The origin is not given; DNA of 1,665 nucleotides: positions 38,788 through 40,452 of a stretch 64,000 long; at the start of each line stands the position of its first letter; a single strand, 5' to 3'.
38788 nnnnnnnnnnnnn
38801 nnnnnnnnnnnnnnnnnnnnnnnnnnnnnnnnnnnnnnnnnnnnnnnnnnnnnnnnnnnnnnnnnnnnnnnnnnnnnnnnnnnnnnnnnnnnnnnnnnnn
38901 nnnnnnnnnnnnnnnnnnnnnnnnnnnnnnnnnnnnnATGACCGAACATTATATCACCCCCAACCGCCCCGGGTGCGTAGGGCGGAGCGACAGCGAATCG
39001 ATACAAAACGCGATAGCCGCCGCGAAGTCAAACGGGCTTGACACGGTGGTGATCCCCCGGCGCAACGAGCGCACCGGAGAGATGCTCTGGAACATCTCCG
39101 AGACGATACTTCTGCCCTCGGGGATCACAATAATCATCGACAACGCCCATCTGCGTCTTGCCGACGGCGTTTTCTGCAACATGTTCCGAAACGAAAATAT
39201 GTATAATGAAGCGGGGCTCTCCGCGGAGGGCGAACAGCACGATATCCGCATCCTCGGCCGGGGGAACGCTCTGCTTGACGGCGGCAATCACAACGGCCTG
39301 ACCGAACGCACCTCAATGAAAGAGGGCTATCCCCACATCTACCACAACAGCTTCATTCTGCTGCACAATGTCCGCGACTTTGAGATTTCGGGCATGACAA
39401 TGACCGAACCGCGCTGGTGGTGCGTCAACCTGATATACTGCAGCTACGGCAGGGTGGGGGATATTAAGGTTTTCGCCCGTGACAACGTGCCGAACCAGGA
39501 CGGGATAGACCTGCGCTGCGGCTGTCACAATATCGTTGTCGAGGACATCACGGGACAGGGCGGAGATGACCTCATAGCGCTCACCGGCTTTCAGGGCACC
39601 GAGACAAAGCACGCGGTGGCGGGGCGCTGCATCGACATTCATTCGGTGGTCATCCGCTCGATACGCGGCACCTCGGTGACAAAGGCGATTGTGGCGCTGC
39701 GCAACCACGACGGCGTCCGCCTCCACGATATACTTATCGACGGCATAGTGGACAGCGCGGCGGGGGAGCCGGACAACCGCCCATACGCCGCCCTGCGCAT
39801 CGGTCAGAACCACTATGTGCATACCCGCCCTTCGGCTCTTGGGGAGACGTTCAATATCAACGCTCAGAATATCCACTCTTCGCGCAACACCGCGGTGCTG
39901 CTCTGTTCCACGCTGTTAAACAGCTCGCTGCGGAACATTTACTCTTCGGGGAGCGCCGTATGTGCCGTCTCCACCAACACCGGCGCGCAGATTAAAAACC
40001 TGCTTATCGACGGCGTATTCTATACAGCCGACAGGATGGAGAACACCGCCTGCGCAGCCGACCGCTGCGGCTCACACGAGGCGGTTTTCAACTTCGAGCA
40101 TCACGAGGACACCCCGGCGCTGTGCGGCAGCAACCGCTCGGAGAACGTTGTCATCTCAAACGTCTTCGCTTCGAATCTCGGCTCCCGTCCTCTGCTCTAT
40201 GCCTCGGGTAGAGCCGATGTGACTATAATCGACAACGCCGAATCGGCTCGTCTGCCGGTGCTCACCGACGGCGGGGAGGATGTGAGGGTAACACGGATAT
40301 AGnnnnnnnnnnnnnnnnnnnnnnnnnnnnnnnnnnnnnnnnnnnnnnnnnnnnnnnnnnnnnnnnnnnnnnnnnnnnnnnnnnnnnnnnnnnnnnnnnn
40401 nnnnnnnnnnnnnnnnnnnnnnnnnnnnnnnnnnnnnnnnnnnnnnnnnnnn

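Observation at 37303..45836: One promoter-to-terminator unit with two binders and four leaderless enzymes but no translocator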

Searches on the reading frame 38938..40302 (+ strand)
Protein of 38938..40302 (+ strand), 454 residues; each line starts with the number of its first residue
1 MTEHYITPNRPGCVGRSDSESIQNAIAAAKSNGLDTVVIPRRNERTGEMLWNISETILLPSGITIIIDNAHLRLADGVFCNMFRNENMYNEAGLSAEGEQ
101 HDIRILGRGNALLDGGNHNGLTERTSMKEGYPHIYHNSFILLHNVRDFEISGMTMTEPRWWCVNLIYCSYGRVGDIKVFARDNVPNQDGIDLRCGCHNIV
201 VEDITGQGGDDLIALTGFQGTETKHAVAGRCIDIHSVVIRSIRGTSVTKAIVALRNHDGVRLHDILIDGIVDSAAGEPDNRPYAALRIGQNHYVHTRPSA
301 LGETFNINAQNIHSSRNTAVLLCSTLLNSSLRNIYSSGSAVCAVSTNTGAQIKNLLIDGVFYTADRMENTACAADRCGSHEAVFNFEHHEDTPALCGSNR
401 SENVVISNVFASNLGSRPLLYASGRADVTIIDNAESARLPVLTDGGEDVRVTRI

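Call 6: search_protein_families(library=pfam, proteins=[window:38938-40302:+], max_evalue=0.01)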
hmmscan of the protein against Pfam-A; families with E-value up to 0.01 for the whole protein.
window:38938-40302:+ (454 aa): 1 family
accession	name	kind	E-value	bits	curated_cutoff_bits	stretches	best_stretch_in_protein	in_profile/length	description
PF00295.23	Glyco_hydro_28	-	2.3e-08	33.9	22.9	1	131-217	85-170/324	Glycosyl hydrolases family 28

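Call 10: search_protein_families(library=ncbifam, proteins=[window:38938-40302:+], max_evalue=0.01)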
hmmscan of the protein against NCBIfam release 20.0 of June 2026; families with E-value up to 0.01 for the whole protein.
window:38938-40302:+ (454 aa): 5 families
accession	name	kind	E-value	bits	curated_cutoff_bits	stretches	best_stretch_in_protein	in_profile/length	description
NF051861.1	PolglcturonPglBAgro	equivalog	2.5e-13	49.6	600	1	17-241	10-228/437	polygalacturonase PglB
NF051860.1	PolglcturonPglAAgro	equivalog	7.5e-06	24.9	600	1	102-235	195-327/502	polygalacturonase PglA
NF049899.1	RhamgalacuronBT4153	equivalog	1.5e-05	23.9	650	1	139-225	184-272/432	rhamnogalacturonidase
NF049892.1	AlphdgalacturondseBT4155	equivalog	1.7e-05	23.7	800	1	137-216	206-282/454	alpha-d-galacturonidase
NF049898.1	RhamgalacuronBT4146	equivalog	2.8e-05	23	500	1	17-205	13-194/445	rhamnogalacturonidase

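Call 14: search_solved_structures(query=window:38938-40302:+, max_evalue=1)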
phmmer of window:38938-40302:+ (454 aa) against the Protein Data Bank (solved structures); distinct sequences matched with E-value up to 1: 3.
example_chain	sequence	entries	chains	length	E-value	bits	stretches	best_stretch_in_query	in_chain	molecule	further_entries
5olp_A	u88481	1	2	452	0.00065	21.6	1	139-218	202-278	Pectate lyase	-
3jur_A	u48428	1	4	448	0.0046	18.8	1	130-217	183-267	Exo-poly-alpha-D-galacturonosidase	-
7b8b_A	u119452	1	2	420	0.0077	18.1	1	107-262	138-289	Polygalacturonase ADPG2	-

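Call 37: find_homologous_proteins(query=window:38938-40302:+)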
Query window:38938-40302:+ (454 aa): 417 proteins with E <= 0.001 among 8000 candidates; the best 120 are listed.
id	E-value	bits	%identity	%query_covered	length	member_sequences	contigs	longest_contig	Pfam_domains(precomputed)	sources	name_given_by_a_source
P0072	0.0e+0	1030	99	100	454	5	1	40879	PF00295.24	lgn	-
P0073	3.6e-185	634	65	94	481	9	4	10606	PF00295.24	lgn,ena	-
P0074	3.0e-184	631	64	97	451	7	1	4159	PF00295.24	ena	-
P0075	5.1e-181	620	65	94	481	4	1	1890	PF00295.24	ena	-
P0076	5.1e-155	535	57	94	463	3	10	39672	PF00295.24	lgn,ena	-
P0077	9.0e-150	517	54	94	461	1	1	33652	PF00295.24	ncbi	-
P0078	3.0e-146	506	53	94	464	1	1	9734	PF00295.24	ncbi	-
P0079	8.0e-146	504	52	99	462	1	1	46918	PF00295.24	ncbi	-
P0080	6.6e-143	495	51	99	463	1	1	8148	PF00295.24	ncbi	-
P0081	6.9e-141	488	51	99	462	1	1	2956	PF00295.24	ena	-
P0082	7.9e-140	485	53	92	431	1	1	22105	PF00295.24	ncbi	-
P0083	2.4e-120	420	47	93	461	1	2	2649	PF00295.24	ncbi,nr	ncbi:MAG: glycosyl hydrolase family 28 protein [Clostridia bacterium]|nr:glycosyl hydrolase family 2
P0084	2.1e-116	407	52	79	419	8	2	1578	PF00295.24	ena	-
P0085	5.5e-116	406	48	94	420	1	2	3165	PF00295.24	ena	-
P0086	5.4e-115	403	49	92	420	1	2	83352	PF00295.24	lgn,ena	-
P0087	2.9e-114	400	53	79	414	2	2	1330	PF00295.24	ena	-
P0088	3.6e-114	400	48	91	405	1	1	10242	PF00295.24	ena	-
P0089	1.2e-112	395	51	79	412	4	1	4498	PF00295.24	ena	-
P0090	1.5e-112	395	49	80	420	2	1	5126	PF00295.24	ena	-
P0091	8.7e-111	389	51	77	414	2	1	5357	PF00295.24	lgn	-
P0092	2.9e-108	380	48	79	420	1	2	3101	PF00295.24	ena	-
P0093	6.6e-108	379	47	93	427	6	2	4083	PF00295.24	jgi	-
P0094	3.5e-106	374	45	94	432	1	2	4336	PF00295.24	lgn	-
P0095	3.6e-106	374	49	78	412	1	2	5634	PF00295.24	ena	-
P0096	4.6e-106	373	50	79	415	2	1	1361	PF00295.24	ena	-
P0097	1.2e-105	372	48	81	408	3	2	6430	PF00295.24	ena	-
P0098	1.2e-105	372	50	79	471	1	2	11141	PF00295.24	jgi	-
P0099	5.1e-104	366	48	78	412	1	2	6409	PF00295.24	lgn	-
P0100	5.4e-103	363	45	91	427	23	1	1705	PF00295.24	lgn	-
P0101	9.1e-103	362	47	80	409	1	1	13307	PF00295.24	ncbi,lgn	-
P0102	5.8e-102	360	49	78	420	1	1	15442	PF00295.24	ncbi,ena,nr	ncbi:MAG: hypothetical protein IJF73_00770 [Clostridia bacterium]|nr:hypothetical protein [Clostridi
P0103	8.0e-102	359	47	80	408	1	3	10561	PF00295.24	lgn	-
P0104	1.2e-101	359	46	90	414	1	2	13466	PF00295.24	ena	-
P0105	2.2e-101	358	48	80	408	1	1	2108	PF00295.24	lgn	-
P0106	3.0e-101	357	43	90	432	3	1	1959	PF00295.24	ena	-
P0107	3.6e-101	357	48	75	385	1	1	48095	PF00295.24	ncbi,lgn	-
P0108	3.9e-101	357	46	80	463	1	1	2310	PF00295.24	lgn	-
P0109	8.4e-100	353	44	94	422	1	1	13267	PF00295.24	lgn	-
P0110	2.7e-99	351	46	92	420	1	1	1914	PF00295.24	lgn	-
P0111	5.2e-99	350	44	90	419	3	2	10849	PF00295.24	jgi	-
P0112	5.3e-99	350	40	100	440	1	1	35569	PF00295.24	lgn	-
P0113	6.4e-99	350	46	79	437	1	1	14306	PF00295.24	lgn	-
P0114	9.8e-99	349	43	91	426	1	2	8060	PF00295.24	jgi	-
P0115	2.7e-98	348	47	80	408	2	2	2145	PF00295.24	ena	-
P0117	3.0e-96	341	47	76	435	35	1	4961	PF00295.24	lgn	-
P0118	3.5e-96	341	41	90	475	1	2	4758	PF00295.24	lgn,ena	-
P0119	6.5e-96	340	45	81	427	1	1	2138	PF00295.24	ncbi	-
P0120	2.6e-95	338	43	88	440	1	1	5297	PF00295.24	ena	-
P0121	6.6e-95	336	41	91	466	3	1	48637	PF00295.24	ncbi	-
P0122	7.0e-95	336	45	80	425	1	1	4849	PF00295.24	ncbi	-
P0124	1.6e-94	335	46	76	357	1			PF00295.24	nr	nr:hypothetical protein [Clostridia bacterium]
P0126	1.3e-93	332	42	93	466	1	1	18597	PF00295.24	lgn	-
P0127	1.3e-93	332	41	92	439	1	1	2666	PF00295.24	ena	-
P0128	1.6e-93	332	47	77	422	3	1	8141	PF00295.24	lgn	-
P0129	1.6e-93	332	47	76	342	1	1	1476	PF00295.24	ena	-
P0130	2.5e-93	331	44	91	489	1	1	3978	PF00295.24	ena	-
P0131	3.7e-93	331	44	80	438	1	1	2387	PF00295.24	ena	-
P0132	7.6e-93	330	43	90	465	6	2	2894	PF00295.24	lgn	-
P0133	1.4e-92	329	43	84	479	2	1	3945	PF00295.24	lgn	-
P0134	1.5e-92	329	44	91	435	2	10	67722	PF00295.24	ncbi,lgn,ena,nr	ncbi:MAG: hypothetical protein J6A69_12690 [Clostridia bacterium]|nr:hypothetical protein [Clostridi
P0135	1.7e-92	329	43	79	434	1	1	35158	PF00295.24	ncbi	-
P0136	1.8e-92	328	44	79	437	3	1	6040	PF00295.24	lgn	-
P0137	1.3e-91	326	43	80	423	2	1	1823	PF00295.24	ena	-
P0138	1.4e-91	326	43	89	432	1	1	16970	PF00295.24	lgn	-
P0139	1.6e-91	325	40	91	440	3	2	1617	PF00295.24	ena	-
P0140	2.0e-91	325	41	93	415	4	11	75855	PF00295.24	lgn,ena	-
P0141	3.6e-91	324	44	92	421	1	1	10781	PF00295.24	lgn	-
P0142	4.2e-91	324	46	82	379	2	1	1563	PF00295.24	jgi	-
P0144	5.0e-91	324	44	80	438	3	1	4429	PF00295.24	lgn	-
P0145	9.5e-91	323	41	90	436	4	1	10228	PF00295.24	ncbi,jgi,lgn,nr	ncbi:MAG: hypothetical protein GX929_05410 [Clostridiales bacterium]|jgi:hypothetical protein|nr:hyp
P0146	1.4e-90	322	45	79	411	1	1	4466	PF00295.24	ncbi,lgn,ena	-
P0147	2.5e-90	321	41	90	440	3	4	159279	PF00295.24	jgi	-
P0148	5.8e-90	320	44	79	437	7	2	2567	PF00295.24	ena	-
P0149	7.3e-90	320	49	76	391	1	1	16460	PF00295.24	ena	-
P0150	1.1e-89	319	45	80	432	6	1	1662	PF00295.24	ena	-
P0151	1.5e-89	319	42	89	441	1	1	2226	PF00295.24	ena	-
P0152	1.7e-89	319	40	91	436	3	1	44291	PF00295.24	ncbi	-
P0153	2.1e-89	318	42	91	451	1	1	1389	PF00295.24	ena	-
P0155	2.9e-89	318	43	91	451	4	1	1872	PF00295.24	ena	-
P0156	3.2e-89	318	46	87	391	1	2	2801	PF00295.24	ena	-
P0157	3.9e-89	317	41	91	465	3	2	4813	PF00295.24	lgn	-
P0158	7.7e-89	316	40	91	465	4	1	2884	PF00295.24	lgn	-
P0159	1.8e-88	315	42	91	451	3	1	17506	PF00295.24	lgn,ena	-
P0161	3.0e-88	315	42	82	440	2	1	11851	PF00295.24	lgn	-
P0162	3.8e-88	314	39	91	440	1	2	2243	PF00295.24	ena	-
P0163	4.0e-88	314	40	80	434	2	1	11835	PF00295.24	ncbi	-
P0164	7.7e-88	313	39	90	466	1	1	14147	PF00295.24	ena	-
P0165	8.8e-88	313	40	99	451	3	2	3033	PF00295.24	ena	-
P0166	2.1e-87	312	39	92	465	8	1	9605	PF00295.24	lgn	-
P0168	5.0e-87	310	40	93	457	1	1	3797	PF00295.24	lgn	-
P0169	1.7e-86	309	40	94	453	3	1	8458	PF00295.24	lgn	-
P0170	2.5e-86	308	42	80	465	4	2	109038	PF00295.24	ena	-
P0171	2.9e-86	308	41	90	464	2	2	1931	PF00295.24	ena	-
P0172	3.3e-86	308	47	69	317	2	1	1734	PF00295.24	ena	-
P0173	3.5e-86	308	45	87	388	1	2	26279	PF00295.24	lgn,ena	-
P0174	3.7e-86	308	48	76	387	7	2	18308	PF00295.24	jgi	-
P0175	4.5e-86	307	45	82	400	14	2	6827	PF00295.24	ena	-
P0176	5.1e-86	307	40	90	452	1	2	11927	PF00295.24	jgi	-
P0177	5.9e-86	307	40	90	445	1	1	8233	PF00295.24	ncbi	-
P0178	6.7e-86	307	40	91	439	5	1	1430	PF00295.24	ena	-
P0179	7.0e-86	307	41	90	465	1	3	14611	PF00295.24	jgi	-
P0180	1.2e-85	306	47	76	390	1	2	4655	PF00295.24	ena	-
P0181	1.3e-85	306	43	76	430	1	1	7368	PF00295.24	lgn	-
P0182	1.5e-85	306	49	76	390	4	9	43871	PF00295.24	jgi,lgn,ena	-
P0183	2.1e-85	305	37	98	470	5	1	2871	PF00295.24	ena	-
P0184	2.9e-85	305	39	92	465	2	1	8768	PF00295.24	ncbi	-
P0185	3.2e-85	305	39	91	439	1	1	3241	PF00295.24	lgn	-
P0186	3.3e-85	304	42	80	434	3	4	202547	PF00295.24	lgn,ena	-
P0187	4.0e-85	304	39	81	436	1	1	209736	PF00295.24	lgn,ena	-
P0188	7.4e-85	303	43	79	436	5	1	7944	PF00295.24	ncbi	-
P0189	8.9e-85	303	40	87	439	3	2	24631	PF00295.24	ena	-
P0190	1.4e-84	302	38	98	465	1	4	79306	PF00295.24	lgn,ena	-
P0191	1.5e-84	302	39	94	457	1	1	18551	PF00295.24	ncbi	-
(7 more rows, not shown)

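Call 40: find_encoding_contigs(protein=P0076, flank=10000, max_places=1)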
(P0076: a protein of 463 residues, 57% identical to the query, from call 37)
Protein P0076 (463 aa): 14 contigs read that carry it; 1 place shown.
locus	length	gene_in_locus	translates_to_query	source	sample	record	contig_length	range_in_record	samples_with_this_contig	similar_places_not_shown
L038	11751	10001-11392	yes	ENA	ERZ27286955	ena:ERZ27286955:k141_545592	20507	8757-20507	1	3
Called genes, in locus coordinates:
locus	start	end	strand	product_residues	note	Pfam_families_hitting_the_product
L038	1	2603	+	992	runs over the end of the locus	PF02837:Glyco_hydro_2_N, PF22666:Glyco_hydro_2_N2 (faint), PF02836:Glyco_hydro_2_C, PF16353:LacZ_4, PF02929:Bgal_small_N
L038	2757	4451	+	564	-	PF06580:His_kinase, PF02518:HATPase_c (weak)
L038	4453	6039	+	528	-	PF00072:Response_reg, PF12833:HTH_18, PF00165:HTH_AraC (weak)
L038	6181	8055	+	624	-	-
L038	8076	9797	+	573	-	-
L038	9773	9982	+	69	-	-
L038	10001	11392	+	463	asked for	PF00295:Glyco_hydro_28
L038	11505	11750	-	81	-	?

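Call 41: find_encoding_contigs(protein=P0077, flank=10000, max_places=1)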
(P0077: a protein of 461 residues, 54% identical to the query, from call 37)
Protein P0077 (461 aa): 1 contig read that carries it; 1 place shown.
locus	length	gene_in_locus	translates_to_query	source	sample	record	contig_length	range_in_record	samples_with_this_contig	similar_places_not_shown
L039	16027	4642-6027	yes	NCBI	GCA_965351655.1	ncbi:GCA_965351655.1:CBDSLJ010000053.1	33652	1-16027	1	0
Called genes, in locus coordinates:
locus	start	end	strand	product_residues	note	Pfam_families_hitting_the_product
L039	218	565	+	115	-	PF05635:23S_rRNA_IVP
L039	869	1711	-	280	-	PF02311:AraC_binding, PF00165:HTH_AraC (weak), PF12833:HTH_18, PF00165:HTH_AraC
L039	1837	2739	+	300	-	PF00892:EamA (faint)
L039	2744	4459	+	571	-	-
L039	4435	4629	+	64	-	-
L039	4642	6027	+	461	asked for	PF00295:Glyco_hydro_28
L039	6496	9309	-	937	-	PF02837:Glyco_hydro_2_N, PF02836:Glyco_hydro_2_C, PF16353:LacZ_4, PF02929:Bgal_small_N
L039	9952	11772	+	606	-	PF02463:SMC_N, PF00664:ABC_membrane, PF00005:ABC_tran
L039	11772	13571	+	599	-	PF00664:ABC_membrane, PF00005:ABC_tran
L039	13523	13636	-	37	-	-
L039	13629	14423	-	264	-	PF00459:Inositol_P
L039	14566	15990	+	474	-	PF03951:Gln-synt_N, PF00120:Gln-synt_C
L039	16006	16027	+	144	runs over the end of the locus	PF04138:GtrA_DPMS_TM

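Call 42: find_encoding_contigs(protein=P0079, flank=10000, max_places=1)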
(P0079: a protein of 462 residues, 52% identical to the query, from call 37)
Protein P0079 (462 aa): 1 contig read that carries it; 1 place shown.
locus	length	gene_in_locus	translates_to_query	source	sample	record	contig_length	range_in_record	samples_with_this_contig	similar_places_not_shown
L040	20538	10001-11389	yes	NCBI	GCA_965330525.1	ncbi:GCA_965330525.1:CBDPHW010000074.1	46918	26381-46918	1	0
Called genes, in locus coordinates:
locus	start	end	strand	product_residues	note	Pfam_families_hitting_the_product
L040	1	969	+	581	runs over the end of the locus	-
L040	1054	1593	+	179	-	PF00210:Ferritin (faint), PF02915:Rubrerythrin, PF21349:RUBY_RBDX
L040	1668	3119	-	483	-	PF00370:FGGY_N, PF02782:FGGY_C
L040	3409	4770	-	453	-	PF02952:Fucose_iso_C (weak)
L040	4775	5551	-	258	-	PF01022:HTH_5 (weak), PF08220:HTH_DeoR, PF08279:HTH_11, PF00455:DeoRC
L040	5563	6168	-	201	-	PF13580:SIS_2 (faint), PF01380:SIS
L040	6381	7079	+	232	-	PF00121:TIM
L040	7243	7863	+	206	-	PF01894:YjbQ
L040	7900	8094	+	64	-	-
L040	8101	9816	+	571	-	-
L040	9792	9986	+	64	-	-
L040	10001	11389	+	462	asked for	PF00295:Glyco_hydro_28 (weak)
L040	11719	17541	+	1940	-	PF21231:GH141_M, PF06452:CBM9_1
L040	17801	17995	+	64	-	PF00269:SASP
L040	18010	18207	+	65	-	-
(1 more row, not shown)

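Call 64: predict_structure(alignment_id=A4)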
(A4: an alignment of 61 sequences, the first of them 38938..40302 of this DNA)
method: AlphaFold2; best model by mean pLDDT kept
length: 454 residues; sequences in the alignment: 61
mean_pLDDT: 94.8   pTM: 0.94
mean pLDDT of the five models: 94.8, 94.7, 94.5, 94.4, 94.2
residues with pLDDT >= 90: 384; 70-90: 67; 50-70: 2; < 50: 1
segments of 3 or more residues with pLDDT < 50: none
pLDDT, mean of each block of 10 residues (from residue 1): 87 98 98 98 98 99 99 98 97 97 98 97 95 96 99 98 98 98 93 98 97 94 91 98 96 96 99 89 96 89 98 97 97 96 92 98 91 87 91 80 97 90 95 88 87 92
secondary structure, 60 per line:
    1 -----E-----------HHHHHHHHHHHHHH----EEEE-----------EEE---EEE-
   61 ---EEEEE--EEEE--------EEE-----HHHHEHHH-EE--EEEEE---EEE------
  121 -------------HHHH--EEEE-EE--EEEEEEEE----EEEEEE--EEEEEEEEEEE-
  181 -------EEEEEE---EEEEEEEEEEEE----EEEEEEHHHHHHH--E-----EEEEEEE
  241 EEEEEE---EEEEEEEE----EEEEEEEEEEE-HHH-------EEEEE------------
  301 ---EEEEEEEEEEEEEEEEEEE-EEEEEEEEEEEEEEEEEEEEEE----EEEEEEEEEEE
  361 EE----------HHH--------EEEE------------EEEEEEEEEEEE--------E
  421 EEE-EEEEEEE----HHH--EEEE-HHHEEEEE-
elements in order: H18-31 E36-39 E51-53 E57-59 E64-68 E71-74 E83-85 H91-94 E104-108 E112-114 H134-137 E140-143 E149-156 E161-166 E169-179 E188-193 E197-208 E213-218 H219-225 E234-246 E250-257 E262-272 E284-288 E304-322 E324-345 E350-362 E384-387 E400-411 E420-423 E425-431 E441-444 E449-453

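Call 66: fold_search(model_id=the predicted structure, library=pdb)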
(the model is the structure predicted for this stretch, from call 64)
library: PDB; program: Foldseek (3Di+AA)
matches with E <= 10: 268; with E <= 0.001: 82
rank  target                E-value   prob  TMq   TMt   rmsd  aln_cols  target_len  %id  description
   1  2uve_A                1.5e-07  1.00  0.46  0.38  11.7       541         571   13  Structure of Yersinia enterocolitica Family 28 Exopolygalacturonase (released 2007-05-08)
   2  6gvp_A                2.8e-07  1.00  0.62  0.49   7.0       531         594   14  TAILSPIKE PROTEIN MUTANT E372Q (DELTA N471/S472) OF E. COLI BACTERIOPHAGE HK620 IN COMPLEX WITH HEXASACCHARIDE (released 2018-07-11)
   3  2vji                  5.1e-07  1.00  0.57  0.45   8.1       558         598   12  Tailspike protein of E.coli bacteriophage HK620 (released 2008-07-01)
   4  3jur_D                7.0e-07  1.00  0.40  0.40  12.2       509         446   12  The crystal structure of a hyperthermoactive Exopolygalacturonase from Thermotoga maritima (released 2009-11-17)
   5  3jur_A                8.8e-07  1.00  0.50  0.51   7.4       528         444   12  The crystal structure of a hyperthermoactive Exopolygalacturonase from Thermotoga maritima (released 2009-11-17)
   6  6gvr_A                1.1e-06  1.00  0.54  0.43   9.5       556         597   13  TAILSPIKE PROTEIN MUTANT E372Q (DELTA N471/S472) OF E. COLI BACTERIOPHAGE HK620 IN COMPLEX WITH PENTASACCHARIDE (released 2018-07-11)
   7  2uve_B                1.1e-06  1.00  0.46  0.38   8.8       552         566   12  Structure of Yersinia enterocolitica Family 28 Exopolygalacturonase (released 2007-05-08)
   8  2pyg_A                1.5e-06  1.00  0.46  0.54   8.3       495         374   14  Azotobacter vinelandii Mannuronan C-5 epimerase AlgE4 A-module (released 2008-05-27)
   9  1bhe                  1.6e-06  1.00  0.41  0.48  12.7       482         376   13  POLYGALACTURONASE FROM ERWINIA CAROTOVORA SSP. CAROTOVORA (released 1998-11-11)
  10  2pyg_B                1.7e-06  1.00  0.47  0.55   8.2       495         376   14  Azotobacter vinelandii Mannuronan C-5 epimerase AlgE4 A-module (released 2008-05-27)
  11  3suc                  1.9e-06  1.00  0.54  0.34   8.9       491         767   14  Crystal structure of the pre-mature bacteriophage phi29 gene product 12 (released 2011-08-03)
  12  6g0x_A                1.9e-06  1.00  0.53  0.42   8.8       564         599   12  TAILSPIKE PROTEIN OF E. COLI BACTERIOPHAGE HK620 IN COMPLEX WITH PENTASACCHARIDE (released 2018-04-04)
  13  4mr0_A                2.8e-06  1.00  0.49  0.48   8.8       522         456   12  Crystal structure of PfbA, a surface adhesin of Streptococcus pneumoniae (released 2014-02-05)
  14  2pyh_B                3.0e-06  1.00  0.51  0.60   6.9       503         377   14  Azotobacter vinelandii Mannuronan C-5 epimerase AlgE4 A-module complexed with mannuronan trisaccharide (released 2008-05-27)
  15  4xle_A                4.0e-06  1.00  0.52  0.41   8.6       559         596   13  Tailspike protein double mutant D339N/E372A of E. coli bacteriophage HK620 in complex with hexasaccharide (released 2016-01-20)
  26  7b8b_A                1.0e-05  1.00  0.45  0.54   9.3       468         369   14  ADPG2 - ENDOPOLYGALACTURONASE FROM ARABIDOPSIS THALIANA (released 2022-06-22)
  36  7b8b_B                2.0e-05  1.00  0.49  0.59   8.9       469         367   13  ADPG2 - ENDOPOLYGALACTURONASE FROM ARABIDOPSIS THALIANA (released 2022-06-22)
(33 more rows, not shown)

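Call 105: search_solved_structures(query=A4, max_evalue=0.001)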
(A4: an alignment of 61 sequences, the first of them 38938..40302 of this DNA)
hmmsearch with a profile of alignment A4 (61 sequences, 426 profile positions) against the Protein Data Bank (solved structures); distinct sequences matched with E-value up to 0.001: 3.
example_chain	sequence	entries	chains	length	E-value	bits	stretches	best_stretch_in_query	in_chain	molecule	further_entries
5olp_A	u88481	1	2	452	3.1e-11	46.1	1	138-242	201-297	Pectate lyase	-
3jur_A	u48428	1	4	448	1.7e-09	40.4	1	134-216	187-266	Exo-poly-alpha-D-galacturonosidase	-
7b8b_A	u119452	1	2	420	2.6e-08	36.4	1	101-217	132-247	Polygalacturonase ADPG2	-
